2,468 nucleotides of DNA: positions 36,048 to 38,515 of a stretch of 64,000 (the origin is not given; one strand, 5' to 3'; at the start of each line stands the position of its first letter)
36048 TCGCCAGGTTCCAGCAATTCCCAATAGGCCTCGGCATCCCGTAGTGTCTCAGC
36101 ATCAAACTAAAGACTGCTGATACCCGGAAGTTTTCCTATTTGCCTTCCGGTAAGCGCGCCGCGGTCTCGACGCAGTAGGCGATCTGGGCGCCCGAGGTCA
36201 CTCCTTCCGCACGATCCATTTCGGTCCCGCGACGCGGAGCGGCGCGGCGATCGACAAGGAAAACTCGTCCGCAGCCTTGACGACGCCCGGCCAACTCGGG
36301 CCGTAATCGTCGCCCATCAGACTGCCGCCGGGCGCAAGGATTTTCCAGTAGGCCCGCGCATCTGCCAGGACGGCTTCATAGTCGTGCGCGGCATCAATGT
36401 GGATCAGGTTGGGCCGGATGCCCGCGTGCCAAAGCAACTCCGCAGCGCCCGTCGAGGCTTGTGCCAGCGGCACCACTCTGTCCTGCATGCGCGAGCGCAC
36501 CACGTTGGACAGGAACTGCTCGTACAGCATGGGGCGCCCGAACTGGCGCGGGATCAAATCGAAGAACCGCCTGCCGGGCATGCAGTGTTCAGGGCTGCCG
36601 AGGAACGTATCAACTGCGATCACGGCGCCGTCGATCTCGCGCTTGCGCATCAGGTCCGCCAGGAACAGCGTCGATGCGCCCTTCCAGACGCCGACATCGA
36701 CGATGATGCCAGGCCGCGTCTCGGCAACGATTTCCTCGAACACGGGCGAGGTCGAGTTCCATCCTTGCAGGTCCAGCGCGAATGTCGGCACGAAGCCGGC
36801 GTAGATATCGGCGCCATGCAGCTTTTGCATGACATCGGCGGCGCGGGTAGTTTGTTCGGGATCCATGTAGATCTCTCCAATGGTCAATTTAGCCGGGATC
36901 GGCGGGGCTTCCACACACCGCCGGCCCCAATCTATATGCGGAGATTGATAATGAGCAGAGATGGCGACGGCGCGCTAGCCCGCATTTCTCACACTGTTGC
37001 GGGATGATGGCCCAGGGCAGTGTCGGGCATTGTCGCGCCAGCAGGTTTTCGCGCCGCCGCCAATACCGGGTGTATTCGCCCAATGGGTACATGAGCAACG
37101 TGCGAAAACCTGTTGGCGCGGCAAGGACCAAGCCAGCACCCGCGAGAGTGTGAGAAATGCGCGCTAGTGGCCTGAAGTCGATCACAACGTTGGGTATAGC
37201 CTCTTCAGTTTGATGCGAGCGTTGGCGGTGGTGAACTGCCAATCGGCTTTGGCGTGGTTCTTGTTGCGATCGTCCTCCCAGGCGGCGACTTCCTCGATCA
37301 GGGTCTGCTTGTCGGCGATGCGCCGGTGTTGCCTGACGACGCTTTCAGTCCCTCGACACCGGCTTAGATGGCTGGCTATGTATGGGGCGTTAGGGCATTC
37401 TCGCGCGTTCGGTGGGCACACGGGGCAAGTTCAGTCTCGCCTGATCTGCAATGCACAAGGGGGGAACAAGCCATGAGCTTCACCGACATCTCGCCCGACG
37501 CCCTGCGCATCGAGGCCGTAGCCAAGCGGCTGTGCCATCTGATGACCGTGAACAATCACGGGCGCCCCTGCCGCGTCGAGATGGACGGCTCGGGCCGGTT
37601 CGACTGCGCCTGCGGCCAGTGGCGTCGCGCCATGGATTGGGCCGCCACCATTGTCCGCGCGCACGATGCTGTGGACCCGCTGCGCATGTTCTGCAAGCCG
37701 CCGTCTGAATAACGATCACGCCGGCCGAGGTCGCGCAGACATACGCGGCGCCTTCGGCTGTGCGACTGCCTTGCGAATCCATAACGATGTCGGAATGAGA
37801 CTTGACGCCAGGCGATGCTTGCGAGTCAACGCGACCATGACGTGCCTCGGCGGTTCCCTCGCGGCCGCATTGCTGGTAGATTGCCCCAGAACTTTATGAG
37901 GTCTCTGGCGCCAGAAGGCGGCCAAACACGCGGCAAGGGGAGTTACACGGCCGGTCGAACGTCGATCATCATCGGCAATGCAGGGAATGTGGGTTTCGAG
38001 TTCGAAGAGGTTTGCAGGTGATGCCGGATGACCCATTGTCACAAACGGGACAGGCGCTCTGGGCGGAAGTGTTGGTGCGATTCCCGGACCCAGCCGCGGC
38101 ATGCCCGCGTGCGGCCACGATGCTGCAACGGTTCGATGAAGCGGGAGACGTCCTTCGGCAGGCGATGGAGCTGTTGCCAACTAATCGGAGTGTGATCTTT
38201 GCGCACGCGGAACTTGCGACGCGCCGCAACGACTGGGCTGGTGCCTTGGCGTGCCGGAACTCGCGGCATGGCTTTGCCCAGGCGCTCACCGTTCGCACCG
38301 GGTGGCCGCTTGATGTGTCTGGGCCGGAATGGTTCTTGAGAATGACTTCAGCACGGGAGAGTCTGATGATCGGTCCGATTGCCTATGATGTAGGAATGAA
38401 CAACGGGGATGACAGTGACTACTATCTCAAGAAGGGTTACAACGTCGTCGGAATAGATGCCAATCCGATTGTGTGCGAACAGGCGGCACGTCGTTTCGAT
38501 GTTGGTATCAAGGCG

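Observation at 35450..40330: Accessory patch between oxc and lpxA: ISL3 remnant, two methyltransferases, MITEs and a low-GC FkbM gene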

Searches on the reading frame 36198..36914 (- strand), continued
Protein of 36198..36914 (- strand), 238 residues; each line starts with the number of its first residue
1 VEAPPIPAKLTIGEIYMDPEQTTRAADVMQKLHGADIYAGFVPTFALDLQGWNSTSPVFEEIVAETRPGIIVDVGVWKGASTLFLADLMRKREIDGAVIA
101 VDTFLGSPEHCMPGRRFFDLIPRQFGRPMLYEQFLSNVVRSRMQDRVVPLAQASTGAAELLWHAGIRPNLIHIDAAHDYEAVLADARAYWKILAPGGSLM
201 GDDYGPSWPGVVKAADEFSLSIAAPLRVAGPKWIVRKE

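Call 63: find_encoding_contigs(protein=P0117, flank=6000, max_places=2)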
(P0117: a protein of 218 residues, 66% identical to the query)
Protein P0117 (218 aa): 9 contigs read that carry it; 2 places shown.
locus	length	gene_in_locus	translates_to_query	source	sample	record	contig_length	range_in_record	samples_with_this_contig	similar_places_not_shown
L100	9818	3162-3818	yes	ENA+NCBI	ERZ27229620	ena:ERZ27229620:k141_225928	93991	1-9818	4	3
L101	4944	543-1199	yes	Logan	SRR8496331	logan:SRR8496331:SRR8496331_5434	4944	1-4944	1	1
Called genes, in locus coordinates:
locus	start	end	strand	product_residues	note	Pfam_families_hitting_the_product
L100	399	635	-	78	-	-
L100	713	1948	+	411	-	PF01409:tRNA-synt_2d (faint), PF13393:tRNA-synt_His, PF00587:tRNA-synt_2b, PF03129:HGTP_anticodon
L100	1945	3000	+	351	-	PF03462:PCRF, PF00472:RF-1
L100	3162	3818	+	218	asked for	PF04989:RMNT_CmcI (weak), PF05711:TylF (faint), PF13578:Methyltransf_24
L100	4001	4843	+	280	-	PF17827:PrmC_N, PF01170:UPF0020 (faint), PF05175:MTS, PF13489:Methyltransf_23 (weak), PF13847:Methyltransf_31, PF08242:Methyltransf_12 (faint), PF13649:Methyltransf_25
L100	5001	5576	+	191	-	PF13763:DUF4167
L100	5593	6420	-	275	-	PF15916:DUF4743, PF00293:NUDIX (weak)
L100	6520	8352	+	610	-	PF00664:ABC_membrane, PF00005:ABC_tran, PF02463:SMC_N (faint)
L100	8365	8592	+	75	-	-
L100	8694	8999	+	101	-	PF00830:Ribosomal_L28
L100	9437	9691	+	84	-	-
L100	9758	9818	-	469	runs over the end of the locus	PF01134:GIDA, PF01266:DAO (weak), PF03486:HI0933_like (faint), PF07992:Pyr_redox_2, PF13738:Pyr_redox_3 (faint), PF00070:Pyr_redox, PF02852:Pyr_redox_dim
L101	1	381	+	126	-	?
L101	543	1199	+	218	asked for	PF04989:RMNT_CmcI (weak), PF05711:TylF (faint), PF13578:Methyltransf_24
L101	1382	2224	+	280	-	PF17827:PrmC_N, PF01170:UPF0020 (faint), PF05175:MTS, PF13489:Methyltransf_23 (weak), PF13847:Methyltransf_31, PF08242:Methyltransf_12 (faint), PF13649:Methyltransf_25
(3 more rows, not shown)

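Call 64: find_encoding_contigs(protein=P0143, flank=6000, max_places=2)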
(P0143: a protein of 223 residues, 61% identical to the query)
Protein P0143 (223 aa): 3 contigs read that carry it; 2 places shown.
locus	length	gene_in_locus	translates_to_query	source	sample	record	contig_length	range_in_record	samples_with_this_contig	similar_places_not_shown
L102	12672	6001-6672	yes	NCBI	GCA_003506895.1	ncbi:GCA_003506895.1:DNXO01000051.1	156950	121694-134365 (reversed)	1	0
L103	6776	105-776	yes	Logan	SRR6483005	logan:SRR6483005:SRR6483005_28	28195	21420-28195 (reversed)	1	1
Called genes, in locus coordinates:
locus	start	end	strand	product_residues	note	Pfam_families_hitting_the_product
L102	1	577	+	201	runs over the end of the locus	-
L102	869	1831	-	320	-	PF20434:BD-FAE, PF07859:Abhydrolase_3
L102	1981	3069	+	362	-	PF16868:NMT1_3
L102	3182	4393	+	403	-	PF00296:Bac_luciferase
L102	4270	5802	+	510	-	PF03972:MmgE_PrpD_N, PF19305:MmgE_PrpD_C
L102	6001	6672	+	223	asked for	PF04989:RMNT_CmcI (faint), PF05711:TylF (weak), PF13578:Methyltransf_24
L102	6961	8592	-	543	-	PF00664:ABC_membrane, PF00005:ABC_tran, PF13304:AAA_21 (weak)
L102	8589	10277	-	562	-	PF00664:ABC_membrane, PF02463:SMC_N (faint), PF00005:ABC_tran, PF13304:AAA_21 (weak)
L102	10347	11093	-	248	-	PF00106:adh_short, PF08659:KR, PF23441:SDR (faint), PF13561:adh_short_C2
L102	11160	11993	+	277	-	PF02569:Pantoate_ligase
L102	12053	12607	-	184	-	PF01625:PMSR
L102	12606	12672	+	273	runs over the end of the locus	PF14235:DUF4337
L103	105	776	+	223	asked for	PF04989:RMNT_CmcI (faint), PF05711:TylF (weak), PF13578:Methyltransf_24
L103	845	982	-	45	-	-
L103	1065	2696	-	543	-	PF00664:ABC_membrane, PF00005:ABC_tran, PF13304:AAA_21 (weak)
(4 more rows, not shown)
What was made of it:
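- Homologues of the Methyltransf_24 gene also occur as single genes in housekeeping contexts, for example between prfA and prmC in L100, or among metabolic genes in L102 (calls 63, 64).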

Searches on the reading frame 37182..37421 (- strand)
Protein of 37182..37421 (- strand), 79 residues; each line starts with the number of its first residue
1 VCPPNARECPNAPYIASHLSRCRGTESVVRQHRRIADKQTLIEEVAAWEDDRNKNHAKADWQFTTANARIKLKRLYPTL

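Call 3: search_protein_families(library=pfam, proteins=[window:37182-37421:-], max_evalue=0.01)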
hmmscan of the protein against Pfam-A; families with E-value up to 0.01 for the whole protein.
window:37182-37421:- (79 aa): 0 families

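Call 4: search_protein_families(library=ncbifam, proteins=[window:37182-37421:-], max_evalue=0.01)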
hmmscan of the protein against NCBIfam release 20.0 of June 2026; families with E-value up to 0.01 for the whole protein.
window:37182-37421:- (79 aa): 0 families

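Call 66: search_dna_similar(query=window:37182-37421:-, collection=plasmids, mode=protein, max_rows=8)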
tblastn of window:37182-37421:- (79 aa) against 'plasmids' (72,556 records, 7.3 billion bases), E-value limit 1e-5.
Records with a match: 129; places in all: 224; records where one place covers at least 80% of the query: 37.
Best place of each record, by identity: 60-80% 25; <60% 104.
By first word of the organism name: Rhizobium 25; Bradyrhizobium 16; Streptomyces 9; Nostoc 8; Methylosinus 7; Rhodococcus 6; Deinococcus 5; Polaromonas 5; Natrinema 4; Haloarcula 4; and 30 more.
By predicted mobility (MOB-suite, as given by PLSDB): non-mobilizable 81; conjugative 32; mobilizable 16.
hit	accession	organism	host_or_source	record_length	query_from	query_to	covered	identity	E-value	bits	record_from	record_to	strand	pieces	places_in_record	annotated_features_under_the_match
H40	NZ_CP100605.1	Bradyrhizobium sp. Ash2021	-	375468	33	79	59%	74.5%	3e-16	78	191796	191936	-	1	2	IS630 family transposase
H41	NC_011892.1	Methylobacterium nodulans ORS 2060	-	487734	33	78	58%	73.9%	7e-15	74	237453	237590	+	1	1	none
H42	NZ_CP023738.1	Methylosinus trichosporium OB3b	isolate,soil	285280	31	79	62%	67.3%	7e-11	62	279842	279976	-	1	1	hypothetical protein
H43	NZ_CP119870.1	Methylosinus trichosporium OB3b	Whole Organism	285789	31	79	62%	67.3%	7e-11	62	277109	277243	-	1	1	hypothetical protein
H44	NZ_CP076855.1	Rhizobium sp. WYJ-E13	Curcuma wenyujin Y.H. Chen et C. ...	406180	8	78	90%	45.9%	3e-9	58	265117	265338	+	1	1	IS630 family transposase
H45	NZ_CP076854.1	Rhizobium sp. WYJ-E13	Curcuma wenyujin Y.H. Chen et C. ...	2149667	8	78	90%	45.9%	3e-9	58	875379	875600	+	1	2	none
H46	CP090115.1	Rhizobium leguminosarum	Trifolium ambiguum,Cell culture,Plant ...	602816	8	78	90%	45.9%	4e-9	58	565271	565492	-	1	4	none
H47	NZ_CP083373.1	Ensifer canadensis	Melilotus albus,Cell Culture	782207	8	78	90%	45.9%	5e-9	57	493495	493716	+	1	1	IS630 family transposase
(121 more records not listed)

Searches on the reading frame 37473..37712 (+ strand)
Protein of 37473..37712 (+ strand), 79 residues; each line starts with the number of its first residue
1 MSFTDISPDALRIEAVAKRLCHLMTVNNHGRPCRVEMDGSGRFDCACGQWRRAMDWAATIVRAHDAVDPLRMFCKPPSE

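Call 36: search_protein_families(library=pfam, proteins=[window:37473-37712:+], max_evalue=5)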
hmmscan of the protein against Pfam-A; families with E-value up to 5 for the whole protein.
window:37473-37712:+ (79 aa): 0 families

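Call 42: search_protein_representatives(protein=window:37473-37712:+)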
Query: 79 residues. Proteins with E-value up to 0.001 (for the whole library): 21; up to 1e-10: 2; up to 1e-30: 0. The best 21 are listed.
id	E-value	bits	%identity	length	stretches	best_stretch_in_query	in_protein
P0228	1.3e-20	88.9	70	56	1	24-79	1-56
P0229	1.7e-12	63.1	45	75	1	10-73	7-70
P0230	7.9e-10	54.6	33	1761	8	24-56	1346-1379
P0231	2.9e-08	49.6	35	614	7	25-54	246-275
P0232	3.9e-08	49.2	50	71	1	7-65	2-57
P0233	2.7e-07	46.5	37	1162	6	26-59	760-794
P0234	5.2e-07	45.6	32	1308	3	24-55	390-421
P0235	5.3e-06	42.4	33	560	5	26-53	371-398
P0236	7.5e-06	41.9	33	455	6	23-49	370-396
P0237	8.7e-06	41.7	39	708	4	25-55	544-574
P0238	1.1e-05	41.4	36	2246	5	25-52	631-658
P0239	1.9e-05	40.7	34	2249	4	26-57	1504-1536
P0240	3.3e-05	39.9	31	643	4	28-56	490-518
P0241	4.8e-05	39.3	32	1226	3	25-49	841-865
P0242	6.2e-05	39.0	29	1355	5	9-63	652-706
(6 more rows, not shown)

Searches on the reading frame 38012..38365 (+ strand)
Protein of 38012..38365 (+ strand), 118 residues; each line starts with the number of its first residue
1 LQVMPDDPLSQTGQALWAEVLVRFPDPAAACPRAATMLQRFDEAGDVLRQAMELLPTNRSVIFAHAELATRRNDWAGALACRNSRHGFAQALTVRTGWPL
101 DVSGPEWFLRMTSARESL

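Call 36: search_protein_families(library=pfam, proteins=[window:38012-38365:+], max_evalue=5)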
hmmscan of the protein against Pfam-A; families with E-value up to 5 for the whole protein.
window:38012-38365:+ (118 aa): 5 families
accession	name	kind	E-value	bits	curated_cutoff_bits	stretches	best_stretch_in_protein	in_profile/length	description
PF13428.12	TPR_14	-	0.0047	17.9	23.5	1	35-68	11-44/44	Tetratricopeptide repeat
PF14559.12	TPR_19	-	0.015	16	25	1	39-80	5-46/68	Tetratricopeptide repeat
PF25058.1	ARM_TT21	-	0.035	14.5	27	1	35-81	67-116/155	Tetratricopeptide repeat protein 21 ARM repeat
PF07719.23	TPR_2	-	0.036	14.6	27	1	35-58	11-34/34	Tetratricopeptide repeat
PF18642.6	IMPa_helical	-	0.052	14.5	26.7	1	29-70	24-65/109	Immunomodulating metalloprotease helical domain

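Call 46: find_homologous_proteins(query=window:38021-38362:+, max_evalue=0.01)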
Query seq(114 aa) (114 aa): 1 proteins with E <= 0.01 among 5 candidates.
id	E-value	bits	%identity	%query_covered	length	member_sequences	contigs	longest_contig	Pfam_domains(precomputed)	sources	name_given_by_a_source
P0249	2.2e-45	171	99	70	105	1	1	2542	-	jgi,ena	jgi:hypothetical protein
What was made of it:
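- Checked: The TPR signal is below threshold (E=0.005, call 36), and the fragment has no homologues beyond its own copy (call 46).
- Tried and rejected: The idea of a conserved TPR-methyltransferase fusion or a conserved upstream TPR gene was dropped (call 46).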
